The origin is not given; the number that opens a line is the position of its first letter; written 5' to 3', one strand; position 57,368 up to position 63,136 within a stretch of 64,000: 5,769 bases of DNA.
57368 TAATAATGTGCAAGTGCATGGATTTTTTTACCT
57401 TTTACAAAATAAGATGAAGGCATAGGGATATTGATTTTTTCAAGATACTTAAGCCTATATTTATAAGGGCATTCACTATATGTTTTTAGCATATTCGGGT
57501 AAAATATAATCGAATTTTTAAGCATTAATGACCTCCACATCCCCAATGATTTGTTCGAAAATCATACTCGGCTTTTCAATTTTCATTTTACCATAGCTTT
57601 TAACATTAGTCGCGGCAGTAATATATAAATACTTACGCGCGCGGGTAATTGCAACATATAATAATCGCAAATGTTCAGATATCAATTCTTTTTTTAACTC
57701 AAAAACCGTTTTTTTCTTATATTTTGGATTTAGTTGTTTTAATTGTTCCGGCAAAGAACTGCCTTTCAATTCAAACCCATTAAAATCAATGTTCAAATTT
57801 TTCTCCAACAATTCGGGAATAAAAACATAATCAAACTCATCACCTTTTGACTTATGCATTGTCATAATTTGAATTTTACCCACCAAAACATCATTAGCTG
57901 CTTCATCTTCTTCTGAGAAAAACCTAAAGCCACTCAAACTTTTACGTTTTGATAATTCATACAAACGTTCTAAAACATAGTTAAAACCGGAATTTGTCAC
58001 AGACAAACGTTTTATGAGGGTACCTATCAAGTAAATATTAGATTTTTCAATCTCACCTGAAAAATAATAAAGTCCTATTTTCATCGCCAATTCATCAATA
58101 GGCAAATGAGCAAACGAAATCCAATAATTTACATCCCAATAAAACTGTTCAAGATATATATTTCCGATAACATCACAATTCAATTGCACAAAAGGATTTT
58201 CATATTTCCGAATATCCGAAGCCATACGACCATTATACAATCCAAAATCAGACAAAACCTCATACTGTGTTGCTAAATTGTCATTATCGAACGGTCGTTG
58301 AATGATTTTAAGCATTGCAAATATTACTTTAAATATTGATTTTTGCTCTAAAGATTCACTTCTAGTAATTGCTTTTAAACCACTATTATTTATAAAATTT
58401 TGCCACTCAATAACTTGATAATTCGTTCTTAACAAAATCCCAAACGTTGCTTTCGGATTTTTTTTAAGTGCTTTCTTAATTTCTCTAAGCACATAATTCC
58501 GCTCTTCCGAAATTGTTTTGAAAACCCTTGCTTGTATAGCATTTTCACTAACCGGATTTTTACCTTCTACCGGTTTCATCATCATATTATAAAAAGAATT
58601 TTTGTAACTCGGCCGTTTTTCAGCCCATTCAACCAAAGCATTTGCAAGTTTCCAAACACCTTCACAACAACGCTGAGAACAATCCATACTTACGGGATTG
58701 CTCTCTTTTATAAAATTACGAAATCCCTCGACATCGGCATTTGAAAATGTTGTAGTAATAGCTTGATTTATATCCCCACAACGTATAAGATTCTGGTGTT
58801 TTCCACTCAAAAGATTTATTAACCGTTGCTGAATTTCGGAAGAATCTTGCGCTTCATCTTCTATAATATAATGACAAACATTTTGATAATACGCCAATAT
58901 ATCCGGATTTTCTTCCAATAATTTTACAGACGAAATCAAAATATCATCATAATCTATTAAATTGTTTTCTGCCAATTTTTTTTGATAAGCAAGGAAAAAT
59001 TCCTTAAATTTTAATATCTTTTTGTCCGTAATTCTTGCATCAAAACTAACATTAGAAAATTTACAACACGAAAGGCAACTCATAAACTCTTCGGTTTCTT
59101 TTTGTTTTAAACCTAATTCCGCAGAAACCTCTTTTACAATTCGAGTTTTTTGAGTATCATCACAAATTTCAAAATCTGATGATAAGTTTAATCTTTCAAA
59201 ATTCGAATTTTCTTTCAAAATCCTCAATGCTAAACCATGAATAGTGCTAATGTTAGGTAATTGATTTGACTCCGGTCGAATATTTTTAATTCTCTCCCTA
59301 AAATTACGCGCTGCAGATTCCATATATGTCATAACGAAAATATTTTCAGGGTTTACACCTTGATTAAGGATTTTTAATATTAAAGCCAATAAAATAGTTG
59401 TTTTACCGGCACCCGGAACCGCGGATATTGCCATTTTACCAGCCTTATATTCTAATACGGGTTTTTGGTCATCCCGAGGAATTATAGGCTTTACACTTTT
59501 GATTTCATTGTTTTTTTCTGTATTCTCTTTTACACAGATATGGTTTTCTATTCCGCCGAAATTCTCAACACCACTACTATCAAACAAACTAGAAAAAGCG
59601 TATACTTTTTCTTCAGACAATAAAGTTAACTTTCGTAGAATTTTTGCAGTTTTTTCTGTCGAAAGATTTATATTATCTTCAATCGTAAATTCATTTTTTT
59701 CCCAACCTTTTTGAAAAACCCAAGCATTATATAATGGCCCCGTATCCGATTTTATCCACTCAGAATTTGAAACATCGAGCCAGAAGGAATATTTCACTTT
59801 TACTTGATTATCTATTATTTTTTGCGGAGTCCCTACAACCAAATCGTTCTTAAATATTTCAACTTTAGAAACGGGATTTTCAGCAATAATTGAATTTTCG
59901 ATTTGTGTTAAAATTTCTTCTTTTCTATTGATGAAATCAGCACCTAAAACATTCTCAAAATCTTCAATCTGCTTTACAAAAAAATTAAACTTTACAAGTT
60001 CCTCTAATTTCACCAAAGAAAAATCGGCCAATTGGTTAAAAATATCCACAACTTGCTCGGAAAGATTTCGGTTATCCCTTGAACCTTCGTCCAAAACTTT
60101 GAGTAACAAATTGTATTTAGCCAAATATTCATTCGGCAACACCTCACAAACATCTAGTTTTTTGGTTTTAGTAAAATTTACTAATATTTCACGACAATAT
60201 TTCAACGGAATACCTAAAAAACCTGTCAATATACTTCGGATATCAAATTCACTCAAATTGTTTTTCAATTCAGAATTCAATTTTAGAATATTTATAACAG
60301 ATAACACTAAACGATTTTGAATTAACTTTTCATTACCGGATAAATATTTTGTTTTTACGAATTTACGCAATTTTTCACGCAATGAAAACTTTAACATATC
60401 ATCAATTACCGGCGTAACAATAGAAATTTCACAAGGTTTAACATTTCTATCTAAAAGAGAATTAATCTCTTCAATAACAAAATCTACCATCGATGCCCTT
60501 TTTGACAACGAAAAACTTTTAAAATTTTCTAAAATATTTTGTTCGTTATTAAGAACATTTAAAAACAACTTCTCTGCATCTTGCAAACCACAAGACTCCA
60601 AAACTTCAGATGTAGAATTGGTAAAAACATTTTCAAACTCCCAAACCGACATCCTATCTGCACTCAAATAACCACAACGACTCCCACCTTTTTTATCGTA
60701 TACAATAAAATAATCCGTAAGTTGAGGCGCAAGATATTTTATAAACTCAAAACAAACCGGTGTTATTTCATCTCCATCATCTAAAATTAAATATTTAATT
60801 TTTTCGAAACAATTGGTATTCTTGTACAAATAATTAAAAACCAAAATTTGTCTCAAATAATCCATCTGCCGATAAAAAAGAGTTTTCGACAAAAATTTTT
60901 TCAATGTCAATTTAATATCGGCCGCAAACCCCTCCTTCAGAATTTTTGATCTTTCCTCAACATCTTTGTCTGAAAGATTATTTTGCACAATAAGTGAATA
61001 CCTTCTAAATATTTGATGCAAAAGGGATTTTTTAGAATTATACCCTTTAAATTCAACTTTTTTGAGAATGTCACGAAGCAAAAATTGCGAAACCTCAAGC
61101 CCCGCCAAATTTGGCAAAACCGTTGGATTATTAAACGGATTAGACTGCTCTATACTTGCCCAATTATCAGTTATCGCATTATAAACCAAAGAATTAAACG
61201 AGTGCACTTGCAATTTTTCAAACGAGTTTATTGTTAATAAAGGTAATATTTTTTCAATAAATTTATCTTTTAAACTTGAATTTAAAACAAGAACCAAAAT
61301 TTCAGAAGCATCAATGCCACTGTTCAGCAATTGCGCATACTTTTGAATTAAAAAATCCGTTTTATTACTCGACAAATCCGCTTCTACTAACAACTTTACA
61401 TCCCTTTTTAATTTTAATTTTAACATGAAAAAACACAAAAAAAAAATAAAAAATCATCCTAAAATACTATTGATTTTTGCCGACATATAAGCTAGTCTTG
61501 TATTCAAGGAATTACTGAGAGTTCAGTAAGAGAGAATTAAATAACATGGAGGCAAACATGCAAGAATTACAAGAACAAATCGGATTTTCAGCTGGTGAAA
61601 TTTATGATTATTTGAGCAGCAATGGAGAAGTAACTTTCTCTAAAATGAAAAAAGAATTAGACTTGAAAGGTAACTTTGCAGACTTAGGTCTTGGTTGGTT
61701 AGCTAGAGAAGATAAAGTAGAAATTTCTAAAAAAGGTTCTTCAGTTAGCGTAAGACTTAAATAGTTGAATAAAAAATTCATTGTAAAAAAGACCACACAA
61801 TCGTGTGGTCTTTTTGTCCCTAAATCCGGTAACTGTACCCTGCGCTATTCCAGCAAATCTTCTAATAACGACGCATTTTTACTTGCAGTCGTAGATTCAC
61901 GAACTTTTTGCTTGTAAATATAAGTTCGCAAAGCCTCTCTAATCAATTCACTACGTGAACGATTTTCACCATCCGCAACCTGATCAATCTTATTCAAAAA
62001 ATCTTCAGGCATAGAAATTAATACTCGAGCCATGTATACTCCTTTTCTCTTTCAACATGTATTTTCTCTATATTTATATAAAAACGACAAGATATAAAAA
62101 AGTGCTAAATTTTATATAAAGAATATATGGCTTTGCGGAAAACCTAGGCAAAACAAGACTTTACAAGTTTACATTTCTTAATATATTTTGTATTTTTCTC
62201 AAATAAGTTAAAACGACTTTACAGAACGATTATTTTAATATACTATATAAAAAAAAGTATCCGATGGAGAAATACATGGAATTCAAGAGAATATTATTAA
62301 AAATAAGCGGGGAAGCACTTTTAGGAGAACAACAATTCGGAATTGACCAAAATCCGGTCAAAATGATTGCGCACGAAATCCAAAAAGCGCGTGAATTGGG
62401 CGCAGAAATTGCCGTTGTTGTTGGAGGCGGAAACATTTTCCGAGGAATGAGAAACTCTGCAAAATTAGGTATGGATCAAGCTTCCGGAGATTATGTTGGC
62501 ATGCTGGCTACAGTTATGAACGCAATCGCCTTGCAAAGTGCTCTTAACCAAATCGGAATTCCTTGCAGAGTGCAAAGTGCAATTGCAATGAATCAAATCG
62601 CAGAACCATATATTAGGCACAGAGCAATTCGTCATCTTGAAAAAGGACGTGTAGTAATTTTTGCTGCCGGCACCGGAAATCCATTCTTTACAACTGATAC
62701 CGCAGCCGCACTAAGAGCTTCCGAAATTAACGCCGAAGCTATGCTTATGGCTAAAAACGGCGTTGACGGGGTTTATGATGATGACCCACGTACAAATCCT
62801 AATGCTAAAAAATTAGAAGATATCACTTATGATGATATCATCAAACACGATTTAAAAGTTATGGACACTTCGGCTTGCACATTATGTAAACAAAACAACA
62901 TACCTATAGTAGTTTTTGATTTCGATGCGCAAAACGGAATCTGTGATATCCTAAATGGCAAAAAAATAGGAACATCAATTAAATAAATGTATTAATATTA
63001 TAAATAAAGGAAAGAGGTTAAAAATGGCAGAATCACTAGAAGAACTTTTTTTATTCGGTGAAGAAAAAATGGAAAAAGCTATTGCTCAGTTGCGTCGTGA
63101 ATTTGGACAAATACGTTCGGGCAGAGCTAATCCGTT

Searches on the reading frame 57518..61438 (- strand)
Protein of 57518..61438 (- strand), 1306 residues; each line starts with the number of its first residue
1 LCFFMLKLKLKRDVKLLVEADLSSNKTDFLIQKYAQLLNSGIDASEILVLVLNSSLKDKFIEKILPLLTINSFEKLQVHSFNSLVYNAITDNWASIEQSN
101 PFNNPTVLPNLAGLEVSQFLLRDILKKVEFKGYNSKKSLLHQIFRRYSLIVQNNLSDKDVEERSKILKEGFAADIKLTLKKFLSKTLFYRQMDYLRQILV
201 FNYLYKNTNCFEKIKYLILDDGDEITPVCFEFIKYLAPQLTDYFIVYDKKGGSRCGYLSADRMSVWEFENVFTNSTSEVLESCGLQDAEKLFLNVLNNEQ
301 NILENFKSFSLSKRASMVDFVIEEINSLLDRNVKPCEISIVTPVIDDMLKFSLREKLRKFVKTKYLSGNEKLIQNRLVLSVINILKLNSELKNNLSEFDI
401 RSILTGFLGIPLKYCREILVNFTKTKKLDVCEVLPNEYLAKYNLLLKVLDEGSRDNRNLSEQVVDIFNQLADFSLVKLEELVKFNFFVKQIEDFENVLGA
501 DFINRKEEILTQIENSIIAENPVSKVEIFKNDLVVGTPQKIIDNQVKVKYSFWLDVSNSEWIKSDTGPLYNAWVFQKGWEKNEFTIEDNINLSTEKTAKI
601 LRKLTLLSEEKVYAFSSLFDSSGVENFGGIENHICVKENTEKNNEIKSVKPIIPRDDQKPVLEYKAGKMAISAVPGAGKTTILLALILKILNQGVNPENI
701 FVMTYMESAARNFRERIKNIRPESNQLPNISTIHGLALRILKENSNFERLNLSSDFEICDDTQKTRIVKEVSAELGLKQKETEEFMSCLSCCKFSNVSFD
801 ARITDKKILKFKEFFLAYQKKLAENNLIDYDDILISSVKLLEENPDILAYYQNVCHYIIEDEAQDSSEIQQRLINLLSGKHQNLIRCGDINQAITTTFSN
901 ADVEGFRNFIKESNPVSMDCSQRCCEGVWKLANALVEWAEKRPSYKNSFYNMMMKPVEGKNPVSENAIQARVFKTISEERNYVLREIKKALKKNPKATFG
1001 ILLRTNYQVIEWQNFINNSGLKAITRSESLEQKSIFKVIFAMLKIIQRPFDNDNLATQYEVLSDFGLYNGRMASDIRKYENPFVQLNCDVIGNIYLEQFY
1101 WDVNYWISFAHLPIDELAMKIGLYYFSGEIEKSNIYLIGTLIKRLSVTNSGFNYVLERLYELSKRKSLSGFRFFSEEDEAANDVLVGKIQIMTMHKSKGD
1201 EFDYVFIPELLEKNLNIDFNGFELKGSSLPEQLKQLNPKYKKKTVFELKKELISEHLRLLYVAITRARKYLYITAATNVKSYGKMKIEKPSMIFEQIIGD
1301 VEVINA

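Call 98: search_protein_families(library=pfam, proteins=[window:57518-61438:-], max_evalue=0.00001)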
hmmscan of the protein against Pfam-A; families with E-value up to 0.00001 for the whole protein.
window:57518-61438:- (1306 aa): 4 families
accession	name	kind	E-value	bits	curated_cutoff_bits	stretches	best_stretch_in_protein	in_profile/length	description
PF00580.27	UvrD-helicase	-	2.6e-55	188.5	23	1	657-912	4-269/271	UvrD/REP helicase N-terminal domain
PF13361.12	UvrD_C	-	5.1e-21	75.9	25.6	1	1176-1276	275-348/350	UvrD-like helicase C-terminal domain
PF13245.12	AAA_19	-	1.2e-12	48.6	25.1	1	665-895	10-131/134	AAA domain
PF13538.12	UvrD_C_2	-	6.7e-10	39.1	27.4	0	1256-1273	34-51/52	UvrD-like helicase C-terminal domain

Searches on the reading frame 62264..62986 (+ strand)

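Call 98: search_protein_families(library=pfam, proteins=[window:62264-62986:+], max_evalue=0.00001)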
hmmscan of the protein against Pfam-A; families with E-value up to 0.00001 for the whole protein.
window:62264-62986:+ (240 aa): 1 family
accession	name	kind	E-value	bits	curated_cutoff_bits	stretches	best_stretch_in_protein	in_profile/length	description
PF00696.33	AA_kinase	-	1.8e-36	126.5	24.9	1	8-219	1-234/234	Amino acid kinase family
